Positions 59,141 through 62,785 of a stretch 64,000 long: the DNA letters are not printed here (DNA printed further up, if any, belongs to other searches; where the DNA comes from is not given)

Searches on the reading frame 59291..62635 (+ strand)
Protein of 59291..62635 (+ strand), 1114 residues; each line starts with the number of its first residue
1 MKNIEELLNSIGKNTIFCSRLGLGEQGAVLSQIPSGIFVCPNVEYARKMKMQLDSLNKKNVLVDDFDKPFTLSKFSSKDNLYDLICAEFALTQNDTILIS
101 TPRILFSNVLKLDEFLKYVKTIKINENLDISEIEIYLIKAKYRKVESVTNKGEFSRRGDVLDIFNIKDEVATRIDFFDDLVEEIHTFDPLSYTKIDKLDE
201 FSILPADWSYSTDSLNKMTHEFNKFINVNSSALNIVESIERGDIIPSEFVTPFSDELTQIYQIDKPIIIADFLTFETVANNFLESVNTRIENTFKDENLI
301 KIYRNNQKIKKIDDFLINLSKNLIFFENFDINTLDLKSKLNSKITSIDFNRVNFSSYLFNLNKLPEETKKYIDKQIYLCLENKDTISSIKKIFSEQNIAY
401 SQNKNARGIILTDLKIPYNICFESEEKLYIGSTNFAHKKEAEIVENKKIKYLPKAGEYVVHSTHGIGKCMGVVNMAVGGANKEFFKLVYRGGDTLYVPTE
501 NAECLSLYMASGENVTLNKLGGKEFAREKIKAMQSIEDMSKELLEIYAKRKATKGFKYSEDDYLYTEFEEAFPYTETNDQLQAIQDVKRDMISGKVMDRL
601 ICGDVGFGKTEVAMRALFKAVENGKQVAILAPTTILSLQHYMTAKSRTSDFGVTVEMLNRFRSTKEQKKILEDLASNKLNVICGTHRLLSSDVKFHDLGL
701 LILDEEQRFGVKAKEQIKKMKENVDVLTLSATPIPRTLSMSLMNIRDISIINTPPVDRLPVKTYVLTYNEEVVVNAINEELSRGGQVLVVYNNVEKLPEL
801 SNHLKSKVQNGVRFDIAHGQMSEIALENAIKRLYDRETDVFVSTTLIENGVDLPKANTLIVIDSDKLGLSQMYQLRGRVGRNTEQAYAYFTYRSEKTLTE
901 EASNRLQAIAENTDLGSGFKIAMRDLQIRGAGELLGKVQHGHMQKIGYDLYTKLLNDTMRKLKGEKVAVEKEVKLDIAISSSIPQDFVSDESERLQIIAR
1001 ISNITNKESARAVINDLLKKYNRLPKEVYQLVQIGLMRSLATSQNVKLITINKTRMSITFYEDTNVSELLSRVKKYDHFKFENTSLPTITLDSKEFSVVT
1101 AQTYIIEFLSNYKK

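Call 48: search_protein_families(library=pfam, proteins=[window:59291-62635:+], max_evalue=0.001)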
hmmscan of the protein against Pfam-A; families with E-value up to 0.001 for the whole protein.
window:59291-62635:+ (1114 aa): 6 families
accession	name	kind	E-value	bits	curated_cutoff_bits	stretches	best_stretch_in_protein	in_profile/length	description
PF00270.35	DEAD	-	2e-25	89.9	26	1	577-738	1-164/167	DEAD/DEAH box helicase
PF00271.37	Helicase_C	-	5.7e-22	78.5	23.5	1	776-882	5-109/110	Helicase conserved C-terminal domain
PF17757.6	UvrB_inter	-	5.4e-21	75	22.9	1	122-207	3-89/91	UvrB interaction domain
PF02559.22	CarD_TRCF_RID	-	1.5e-15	57.5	23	1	454-508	2-56/57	CarD-like/TRCF RID domain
PF03461.20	TRCF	-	2.3e-15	57.2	25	1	979-1066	3-90/95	TRCF domain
PF22590.2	Cas3-like_C_2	-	3.2e-06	27.8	27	1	784-883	2-105/106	CRISPR-associated nuclease/helicase Cas3, C-terminal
